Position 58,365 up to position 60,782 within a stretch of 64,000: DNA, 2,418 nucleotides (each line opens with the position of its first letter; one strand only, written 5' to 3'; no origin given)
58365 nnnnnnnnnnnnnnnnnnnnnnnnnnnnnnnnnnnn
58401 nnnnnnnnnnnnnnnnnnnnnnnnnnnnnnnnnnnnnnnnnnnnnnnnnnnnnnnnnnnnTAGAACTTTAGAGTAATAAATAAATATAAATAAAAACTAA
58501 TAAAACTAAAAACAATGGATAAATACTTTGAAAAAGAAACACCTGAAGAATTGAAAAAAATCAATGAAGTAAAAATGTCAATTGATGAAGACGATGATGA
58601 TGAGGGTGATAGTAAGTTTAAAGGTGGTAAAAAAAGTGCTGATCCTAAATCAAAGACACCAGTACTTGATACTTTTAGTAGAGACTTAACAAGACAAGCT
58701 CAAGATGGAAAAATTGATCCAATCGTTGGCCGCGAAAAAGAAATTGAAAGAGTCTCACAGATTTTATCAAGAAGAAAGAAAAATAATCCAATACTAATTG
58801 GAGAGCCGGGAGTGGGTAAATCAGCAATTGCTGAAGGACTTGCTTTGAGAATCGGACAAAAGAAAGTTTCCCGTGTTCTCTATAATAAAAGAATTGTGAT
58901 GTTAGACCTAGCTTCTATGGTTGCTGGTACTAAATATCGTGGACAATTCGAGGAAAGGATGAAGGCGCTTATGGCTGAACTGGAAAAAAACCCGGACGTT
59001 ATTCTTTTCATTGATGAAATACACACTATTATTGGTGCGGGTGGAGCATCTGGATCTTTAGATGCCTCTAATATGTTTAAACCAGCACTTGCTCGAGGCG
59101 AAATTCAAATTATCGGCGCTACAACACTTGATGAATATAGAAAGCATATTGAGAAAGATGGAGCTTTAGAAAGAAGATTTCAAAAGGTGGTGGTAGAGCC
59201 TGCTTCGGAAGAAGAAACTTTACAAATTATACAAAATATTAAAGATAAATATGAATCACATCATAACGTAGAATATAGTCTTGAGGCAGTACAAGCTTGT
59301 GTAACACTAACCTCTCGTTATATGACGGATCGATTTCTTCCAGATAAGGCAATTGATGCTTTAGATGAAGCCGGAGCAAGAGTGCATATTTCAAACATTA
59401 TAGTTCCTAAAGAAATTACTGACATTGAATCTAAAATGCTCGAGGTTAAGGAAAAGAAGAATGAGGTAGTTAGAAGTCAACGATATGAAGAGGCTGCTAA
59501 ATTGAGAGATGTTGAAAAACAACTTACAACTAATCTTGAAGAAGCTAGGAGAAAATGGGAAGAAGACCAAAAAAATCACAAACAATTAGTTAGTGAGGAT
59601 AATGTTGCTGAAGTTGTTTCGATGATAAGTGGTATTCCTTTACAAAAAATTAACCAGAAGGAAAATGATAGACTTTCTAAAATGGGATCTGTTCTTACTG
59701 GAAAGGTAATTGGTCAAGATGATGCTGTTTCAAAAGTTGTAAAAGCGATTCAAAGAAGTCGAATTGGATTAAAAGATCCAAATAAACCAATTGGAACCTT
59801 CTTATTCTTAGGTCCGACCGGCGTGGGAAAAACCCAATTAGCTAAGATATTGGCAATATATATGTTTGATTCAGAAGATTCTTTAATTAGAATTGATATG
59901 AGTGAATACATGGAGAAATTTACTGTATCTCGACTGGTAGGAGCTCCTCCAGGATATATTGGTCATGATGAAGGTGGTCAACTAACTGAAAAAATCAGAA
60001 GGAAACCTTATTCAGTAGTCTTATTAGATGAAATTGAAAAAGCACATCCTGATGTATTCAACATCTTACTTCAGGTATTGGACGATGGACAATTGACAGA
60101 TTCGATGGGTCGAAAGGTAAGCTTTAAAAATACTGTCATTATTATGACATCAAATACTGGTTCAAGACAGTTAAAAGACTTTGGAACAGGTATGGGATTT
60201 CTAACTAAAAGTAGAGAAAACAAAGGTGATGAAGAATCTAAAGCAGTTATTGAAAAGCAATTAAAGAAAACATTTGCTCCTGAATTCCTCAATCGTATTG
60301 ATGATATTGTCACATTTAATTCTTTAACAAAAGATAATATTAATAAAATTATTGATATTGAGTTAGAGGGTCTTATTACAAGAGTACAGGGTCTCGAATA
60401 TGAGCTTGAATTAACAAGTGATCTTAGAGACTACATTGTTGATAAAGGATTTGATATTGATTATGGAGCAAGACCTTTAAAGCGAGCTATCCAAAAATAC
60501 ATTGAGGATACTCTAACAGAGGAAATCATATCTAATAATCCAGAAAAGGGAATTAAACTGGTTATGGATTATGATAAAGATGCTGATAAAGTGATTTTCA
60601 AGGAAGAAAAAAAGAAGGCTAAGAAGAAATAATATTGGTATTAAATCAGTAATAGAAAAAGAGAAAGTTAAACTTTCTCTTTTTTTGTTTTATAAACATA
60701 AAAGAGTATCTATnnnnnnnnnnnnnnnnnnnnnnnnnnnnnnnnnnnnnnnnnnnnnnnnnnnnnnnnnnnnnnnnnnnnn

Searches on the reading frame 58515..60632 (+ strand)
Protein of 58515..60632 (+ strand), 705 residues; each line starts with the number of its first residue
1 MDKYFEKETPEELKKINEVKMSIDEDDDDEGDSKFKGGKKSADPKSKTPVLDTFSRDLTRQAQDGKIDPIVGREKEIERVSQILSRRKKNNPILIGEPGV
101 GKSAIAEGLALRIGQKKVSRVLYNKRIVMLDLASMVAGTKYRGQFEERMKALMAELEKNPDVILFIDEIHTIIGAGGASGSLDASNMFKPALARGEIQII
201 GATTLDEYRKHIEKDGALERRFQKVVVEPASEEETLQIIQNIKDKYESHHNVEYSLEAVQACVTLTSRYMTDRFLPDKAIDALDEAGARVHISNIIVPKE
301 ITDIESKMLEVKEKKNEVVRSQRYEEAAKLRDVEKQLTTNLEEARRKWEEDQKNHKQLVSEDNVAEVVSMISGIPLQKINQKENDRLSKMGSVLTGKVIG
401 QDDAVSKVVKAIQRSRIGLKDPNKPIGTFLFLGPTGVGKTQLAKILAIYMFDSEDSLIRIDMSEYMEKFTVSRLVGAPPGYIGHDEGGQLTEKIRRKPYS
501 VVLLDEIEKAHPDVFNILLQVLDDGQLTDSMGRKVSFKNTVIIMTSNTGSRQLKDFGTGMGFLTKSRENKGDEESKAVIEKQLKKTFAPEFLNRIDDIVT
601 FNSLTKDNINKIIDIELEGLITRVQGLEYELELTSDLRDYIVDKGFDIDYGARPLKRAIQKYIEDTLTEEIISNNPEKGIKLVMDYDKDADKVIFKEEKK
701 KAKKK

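Call 7: search_protein_families(library=ncbifam, proteins=[window:58515-60632:+], max_evalue=0.01)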
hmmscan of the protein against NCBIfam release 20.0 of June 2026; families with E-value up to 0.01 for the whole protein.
window:58515-60632:+ (705 aa): 40 families (the best 25 are shown)
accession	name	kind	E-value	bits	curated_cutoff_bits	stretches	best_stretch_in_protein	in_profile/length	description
TIGR03346.1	chaperone_ClpB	equivalog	4.6e-257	855.6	1232.1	2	330-689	501-848/853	ATP-dependent chaperone ClpB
TIGR02639.1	ClpA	equivalog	1.3e-224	747.6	993.15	2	351-681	412-729/734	ATP-dependent Clp protease ATP-binding subunit ClpA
NF008118.0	PRK10865.1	equivalog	3.7e-210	700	1417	2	329-689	505-851/857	ATP-dependent chaperone ClpB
NF033606.1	heat_AAA_ClpK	exception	1.8e-204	681.4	1900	1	42-703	256-915/949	heat shock survival AAA family ATPase ClpK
TIGR03345.1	VI_ClpV1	equivalog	6.5e-203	676.4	884.95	2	5-358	126-483/852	type VI secretion system ATPase TssH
NF033607.0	disagg_AAA_ClpG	exception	8.2e-199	662.7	1900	1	42-689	235-879/932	AAA family protein disaggregase ClpG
NF008263.0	PRK11034.1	equivalog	3e-181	604.1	1350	2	17-316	136-438/758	ATP-dependent Clp protease ATP-binding subunit ClpA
NF003745.1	PRK05342.1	equivalog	2.3e-10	39.9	359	1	558-700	262-413/418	ATP-dependent Clp protease ATP-binding subunit ClpX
TIGR00635.1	ruvB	equivalog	5.4e-08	32.2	299.05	0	420-450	24-54/305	Holliday junction branch migration DNA helicase RuvB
TIGR03922.1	T7SS_EccA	equivalog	4.2e-07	28.9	466.65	1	89-284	312-506/557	type VII secretion AAA-ATPase EccA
NF009067.0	PRK12402.1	equivalog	4.4e-07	29.2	317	1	66-156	13-98/340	replication factor C small subunit 2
NF038214.1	IS21_help_AAA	equivalog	8e-07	29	200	1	87-153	88-150/232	IS21-like element helper ATPase IstB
TIGR01243.1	CDC48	subfamily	8e-07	27.7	802.65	1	93-174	216-285/733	CDC48 family AAA ATPase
NF005304.0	PRK06835.1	equivalog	1.1e-06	28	215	1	419-473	176-230/330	ATP-binding protein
NF047784.1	MadB_ATPase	equivalog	3.2e-06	26.5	475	0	430-464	37-68/298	MadB family AAA-type ATPase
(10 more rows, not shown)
